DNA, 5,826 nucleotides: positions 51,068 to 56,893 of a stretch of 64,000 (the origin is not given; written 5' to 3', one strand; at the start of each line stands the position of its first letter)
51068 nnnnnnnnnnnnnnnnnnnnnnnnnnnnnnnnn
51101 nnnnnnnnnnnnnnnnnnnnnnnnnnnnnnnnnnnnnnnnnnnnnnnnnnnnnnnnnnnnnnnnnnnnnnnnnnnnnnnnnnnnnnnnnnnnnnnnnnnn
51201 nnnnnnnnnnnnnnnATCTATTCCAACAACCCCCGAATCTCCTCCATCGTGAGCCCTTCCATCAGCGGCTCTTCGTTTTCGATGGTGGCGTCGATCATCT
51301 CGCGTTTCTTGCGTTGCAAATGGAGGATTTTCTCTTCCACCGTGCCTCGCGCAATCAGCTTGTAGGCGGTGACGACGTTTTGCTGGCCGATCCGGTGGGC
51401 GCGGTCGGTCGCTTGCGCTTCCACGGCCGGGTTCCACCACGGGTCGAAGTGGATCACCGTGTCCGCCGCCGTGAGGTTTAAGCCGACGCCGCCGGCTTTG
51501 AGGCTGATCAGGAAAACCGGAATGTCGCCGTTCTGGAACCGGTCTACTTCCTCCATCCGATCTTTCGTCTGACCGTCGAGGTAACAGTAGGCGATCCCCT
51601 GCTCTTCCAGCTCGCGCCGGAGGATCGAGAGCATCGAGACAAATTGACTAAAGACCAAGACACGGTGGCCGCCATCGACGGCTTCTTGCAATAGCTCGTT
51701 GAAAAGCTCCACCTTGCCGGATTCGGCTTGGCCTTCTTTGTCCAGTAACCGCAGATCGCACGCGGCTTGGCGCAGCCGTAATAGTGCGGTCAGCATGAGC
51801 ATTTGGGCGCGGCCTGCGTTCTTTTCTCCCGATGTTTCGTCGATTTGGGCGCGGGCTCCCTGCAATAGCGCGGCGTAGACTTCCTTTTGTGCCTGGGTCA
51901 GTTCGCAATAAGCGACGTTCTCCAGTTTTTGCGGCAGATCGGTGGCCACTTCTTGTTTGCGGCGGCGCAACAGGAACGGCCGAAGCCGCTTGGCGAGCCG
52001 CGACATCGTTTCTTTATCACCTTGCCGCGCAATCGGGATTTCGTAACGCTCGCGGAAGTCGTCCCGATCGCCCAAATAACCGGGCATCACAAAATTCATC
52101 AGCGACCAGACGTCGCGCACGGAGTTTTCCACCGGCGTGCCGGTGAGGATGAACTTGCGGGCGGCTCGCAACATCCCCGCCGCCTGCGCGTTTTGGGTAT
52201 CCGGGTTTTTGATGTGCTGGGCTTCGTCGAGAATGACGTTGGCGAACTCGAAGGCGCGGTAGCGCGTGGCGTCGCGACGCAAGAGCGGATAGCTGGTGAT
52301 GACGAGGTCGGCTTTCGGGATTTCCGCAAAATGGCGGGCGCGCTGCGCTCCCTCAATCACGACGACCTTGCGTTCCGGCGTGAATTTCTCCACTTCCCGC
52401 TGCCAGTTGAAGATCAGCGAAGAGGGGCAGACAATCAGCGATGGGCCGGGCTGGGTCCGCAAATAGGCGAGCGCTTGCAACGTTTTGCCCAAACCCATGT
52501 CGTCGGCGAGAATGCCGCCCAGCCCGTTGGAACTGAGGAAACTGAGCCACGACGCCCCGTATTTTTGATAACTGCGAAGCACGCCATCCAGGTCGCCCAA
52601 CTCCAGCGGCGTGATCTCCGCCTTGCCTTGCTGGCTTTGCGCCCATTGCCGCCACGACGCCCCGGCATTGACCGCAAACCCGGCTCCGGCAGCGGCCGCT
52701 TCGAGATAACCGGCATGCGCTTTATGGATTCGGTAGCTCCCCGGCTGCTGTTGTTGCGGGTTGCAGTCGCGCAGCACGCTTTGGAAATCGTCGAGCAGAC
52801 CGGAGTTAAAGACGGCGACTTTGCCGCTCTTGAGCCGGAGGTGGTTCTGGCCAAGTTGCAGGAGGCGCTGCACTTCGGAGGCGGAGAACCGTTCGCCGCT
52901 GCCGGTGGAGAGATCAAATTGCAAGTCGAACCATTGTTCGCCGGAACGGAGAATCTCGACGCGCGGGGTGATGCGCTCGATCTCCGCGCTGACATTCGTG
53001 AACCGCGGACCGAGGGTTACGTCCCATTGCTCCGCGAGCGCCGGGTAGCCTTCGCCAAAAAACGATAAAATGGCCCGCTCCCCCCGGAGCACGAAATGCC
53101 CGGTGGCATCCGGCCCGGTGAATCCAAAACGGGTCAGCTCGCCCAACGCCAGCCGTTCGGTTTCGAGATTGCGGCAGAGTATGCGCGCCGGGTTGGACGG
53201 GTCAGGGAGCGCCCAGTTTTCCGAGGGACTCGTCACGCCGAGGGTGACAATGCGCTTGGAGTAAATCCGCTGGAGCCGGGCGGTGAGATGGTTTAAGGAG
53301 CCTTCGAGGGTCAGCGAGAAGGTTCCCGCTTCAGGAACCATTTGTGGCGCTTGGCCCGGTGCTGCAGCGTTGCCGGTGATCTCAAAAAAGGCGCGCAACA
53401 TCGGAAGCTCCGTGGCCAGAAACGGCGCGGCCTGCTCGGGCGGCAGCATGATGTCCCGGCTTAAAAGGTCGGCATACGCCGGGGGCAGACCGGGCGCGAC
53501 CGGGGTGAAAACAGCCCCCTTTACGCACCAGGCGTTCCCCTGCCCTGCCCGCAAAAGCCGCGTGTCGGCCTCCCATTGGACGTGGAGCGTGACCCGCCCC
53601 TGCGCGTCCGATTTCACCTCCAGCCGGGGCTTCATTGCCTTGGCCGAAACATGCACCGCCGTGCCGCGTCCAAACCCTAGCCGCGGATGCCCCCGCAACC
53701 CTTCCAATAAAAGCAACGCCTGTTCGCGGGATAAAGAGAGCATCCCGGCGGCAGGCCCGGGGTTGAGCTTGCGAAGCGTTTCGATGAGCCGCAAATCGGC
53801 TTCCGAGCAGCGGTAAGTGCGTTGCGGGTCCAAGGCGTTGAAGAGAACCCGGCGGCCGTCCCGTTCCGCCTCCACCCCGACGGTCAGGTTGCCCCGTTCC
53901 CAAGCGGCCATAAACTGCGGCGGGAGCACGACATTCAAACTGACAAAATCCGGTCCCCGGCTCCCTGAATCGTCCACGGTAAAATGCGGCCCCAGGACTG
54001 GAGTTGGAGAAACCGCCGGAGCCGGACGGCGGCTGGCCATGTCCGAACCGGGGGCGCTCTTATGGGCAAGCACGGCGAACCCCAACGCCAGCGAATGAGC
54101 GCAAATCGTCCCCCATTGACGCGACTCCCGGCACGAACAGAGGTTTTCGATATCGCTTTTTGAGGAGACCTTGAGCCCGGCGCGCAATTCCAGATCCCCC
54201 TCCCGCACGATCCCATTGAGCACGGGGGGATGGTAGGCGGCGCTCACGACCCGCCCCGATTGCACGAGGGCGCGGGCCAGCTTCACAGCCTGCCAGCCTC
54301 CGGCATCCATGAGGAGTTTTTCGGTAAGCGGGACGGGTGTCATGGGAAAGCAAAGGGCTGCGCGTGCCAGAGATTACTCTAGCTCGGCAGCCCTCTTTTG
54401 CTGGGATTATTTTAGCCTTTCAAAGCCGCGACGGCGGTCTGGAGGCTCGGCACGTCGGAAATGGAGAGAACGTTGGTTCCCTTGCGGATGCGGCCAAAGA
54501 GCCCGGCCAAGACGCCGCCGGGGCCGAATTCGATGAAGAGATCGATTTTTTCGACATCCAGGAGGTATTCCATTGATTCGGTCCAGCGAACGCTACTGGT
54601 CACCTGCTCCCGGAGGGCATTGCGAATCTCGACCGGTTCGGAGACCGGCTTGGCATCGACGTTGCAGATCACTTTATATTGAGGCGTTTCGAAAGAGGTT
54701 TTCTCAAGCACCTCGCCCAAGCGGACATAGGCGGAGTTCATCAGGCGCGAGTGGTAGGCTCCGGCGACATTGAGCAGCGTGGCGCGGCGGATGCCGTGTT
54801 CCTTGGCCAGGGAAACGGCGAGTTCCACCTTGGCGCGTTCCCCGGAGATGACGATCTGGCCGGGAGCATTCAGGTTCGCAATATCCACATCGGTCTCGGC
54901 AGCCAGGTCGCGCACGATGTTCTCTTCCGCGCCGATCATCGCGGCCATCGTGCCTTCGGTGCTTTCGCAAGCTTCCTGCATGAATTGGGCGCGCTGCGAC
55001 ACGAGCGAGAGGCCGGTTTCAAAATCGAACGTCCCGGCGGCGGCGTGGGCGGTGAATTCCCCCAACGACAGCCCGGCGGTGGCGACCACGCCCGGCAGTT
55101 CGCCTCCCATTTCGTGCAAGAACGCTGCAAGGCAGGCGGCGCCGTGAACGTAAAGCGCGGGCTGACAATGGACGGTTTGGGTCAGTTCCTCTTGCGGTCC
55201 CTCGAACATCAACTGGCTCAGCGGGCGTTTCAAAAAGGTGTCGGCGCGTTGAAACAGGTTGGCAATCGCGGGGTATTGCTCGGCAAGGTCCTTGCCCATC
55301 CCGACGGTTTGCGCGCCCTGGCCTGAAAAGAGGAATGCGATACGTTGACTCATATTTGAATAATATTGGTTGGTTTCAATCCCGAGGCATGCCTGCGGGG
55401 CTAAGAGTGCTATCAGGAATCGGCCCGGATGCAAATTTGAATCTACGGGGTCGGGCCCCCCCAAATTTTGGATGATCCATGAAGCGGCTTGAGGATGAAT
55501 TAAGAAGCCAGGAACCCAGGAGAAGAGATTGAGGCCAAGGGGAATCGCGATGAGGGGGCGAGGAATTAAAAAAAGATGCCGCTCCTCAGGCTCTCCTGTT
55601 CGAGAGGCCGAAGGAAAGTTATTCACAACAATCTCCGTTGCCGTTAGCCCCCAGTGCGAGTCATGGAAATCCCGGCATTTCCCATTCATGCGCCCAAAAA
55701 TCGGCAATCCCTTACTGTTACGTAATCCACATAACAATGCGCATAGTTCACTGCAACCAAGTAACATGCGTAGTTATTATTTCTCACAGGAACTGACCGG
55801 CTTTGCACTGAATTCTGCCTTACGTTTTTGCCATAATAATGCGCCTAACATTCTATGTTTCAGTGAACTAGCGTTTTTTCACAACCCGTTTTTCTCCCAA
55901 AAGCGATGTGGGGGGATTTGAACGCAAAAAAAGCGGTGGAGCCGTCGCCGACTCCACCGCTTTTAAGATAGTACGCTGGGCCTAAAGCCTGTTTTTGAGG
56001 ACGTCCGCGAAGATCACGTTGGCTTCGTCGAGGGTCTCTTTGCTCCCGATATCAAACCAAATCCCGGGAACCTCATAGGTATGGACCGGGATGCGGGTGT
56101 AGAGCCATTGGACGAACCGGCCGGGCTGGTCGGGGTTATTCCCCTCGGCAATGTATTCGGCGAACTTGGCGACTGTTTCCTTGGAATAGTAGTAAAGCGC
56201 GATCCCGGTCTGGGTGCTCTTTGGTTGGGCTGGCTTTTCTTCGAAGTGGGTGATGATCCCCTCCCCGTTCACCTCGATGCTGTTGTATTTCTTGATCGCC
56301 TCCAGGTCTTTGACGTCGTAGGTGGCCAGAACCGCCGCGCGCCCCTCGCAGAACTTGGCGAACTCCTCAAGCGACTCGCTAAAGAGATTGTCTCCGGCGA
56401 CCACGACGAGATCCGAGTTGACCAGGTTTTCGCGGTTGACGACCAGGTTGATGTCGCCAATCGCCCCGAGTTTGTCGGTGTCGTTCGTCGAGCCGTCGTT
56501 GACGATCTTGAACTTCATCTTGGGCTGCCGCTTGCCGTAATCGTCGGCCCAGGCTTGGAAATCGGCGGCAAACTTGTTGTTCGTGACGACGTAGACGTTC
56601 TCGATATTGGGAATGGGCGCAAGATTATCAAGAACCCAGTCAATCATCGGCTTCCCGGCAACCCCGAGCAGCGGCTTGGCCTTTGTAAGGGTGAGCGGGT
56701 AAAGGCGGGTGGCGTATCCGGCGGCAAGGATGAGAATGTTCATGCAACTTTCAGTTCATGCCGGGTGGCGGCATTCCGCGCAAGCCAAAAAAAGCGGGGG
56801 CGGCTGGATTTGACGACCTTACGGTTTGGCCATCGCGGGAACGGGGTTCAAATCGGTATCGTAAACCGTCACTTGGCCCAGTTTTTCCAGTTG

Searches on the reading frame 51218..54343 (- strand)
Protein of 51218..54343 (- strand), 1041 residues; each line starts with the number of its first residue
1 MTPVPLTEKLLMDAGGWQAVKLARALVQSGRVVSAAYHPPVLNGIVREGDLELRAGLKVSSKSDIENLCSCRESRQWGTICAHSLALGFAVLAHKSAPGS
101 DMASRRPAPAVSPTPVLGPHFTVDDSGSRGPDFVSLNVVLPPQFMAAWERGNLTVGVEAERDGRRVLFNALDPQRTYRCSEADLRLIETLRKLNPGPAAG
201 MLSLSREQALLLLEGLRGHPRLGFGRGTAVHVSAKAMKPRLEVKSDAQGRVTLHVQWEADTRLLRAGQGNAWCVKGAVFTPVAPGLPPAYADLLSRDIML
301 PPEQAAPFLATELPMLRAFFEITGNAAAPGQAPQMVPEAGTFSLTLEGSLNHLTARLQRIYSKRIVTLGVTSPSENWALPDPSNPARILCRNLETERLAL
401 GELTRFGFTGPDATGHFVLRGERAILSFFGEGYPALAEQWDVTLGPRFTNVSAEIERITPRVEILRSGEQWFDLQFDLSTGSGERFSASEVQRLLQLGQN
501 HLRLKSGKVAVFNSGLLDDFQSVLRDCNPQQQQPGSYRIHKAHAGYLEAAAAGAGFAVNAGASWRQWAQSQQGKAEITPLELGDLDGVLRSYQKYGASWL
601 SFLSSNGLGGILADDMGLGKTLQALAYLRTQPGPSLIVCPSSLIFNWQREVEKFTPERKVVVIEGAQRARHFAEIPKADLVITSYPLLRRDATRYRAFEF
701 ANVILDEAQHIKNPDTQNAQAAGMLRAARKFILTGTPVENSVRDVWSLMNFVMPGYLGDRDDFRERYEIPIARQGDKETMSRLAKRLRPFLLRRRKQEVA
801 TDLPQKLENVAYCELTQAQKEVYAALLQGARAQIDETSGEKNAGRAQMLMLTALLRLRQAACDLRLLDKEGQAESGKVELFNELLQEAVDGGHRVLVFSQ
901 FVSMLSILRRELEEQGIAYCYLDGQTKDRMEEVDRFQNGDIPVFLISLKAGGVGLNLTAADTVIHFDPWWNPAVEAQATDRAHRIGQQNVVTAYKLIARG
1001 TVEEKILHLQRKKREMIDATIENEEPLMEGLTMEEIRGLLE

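Call 42: search_protein_families(library=pfam, proteins=[window:51218-54343:-], max_evalue=0.0001)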
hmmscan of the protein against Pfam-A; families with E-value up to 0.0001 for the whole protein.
window:51218-54343:- (1041 aa): 3 families
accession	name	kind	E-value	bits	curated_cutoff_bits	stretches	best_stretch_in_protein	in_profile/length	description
PF00176.29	SNF2-rel_dom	-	4e-70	236.6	24.9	1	592-864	1-288/290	SNF2-related domain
PF00271.37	Helicase_C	-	4.1e-24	85.4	23.5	1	877-986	2-110/110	Helicase conserved C-terminal domain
PF08455.15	SNF2_assoc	-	1.9e-19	70.3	27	1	229-553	34-342/373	Bacterial SNF2 helicase associated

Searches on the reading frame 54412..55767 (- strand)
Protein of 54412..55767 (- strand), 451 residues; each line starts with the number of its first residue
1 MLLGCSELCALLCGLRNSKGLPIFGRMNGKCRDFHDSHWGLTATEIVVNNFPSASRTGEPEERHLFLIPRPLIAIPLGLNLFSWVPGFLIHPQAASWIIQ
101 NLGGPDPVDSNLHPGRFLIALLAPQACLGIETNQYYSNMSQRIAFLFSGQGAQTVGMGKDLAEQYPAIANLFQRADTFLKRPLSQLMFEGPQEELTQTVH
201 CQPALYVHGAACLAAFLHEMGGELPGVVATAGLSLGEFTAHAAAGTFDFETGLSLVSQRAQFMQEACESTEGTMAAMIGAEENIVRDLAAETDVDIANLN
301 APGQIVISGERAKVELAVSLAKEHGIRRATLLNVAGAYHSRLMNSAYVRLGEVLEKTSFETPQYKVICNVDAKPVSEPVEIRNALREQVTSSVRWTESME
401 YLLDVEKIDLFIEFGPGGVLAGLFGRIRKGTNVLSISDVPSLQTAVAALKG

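Call 42: search_protein_families(library=pfam, proteins=[window:54412-55767:-], max_evalue=0.0001)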
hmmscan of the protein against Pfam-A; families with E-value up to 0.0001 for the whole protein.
window:54412-55767:- (451 aa): 1 family
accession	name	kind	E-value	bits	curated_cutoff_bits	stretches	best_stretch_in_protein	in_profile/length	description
PF00698.26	Acyl_transf_1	-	1.7e-28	100.4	32.7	1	145-416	2-267/319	Acyl transferase domain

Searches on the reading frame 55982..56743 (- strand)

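Call 42: search_protein_families(library=pfam, proteins=[window:55982-56743:-], max_evalue=0.0001)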
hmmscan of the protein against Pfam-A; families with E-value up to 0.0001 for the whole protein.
window:55982-56743:- (253 aa): 3 families
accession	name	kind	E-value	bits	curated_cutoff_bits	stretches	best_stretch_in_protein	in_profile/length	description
PF00483.29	NTP_transferase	-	3.6e-31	109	21.2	1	4-243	3-240/245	Nucleotidyl transferase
PF12804.13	NTP_transf_3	-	6.4e-10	39.9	27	1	4-143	2-124/160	MobA-like NTP transferase domain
PF02348.25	CTP_transf_3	-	1.6e-05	25.2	22.6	1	21-62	14-55/217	Cytidylyltransferase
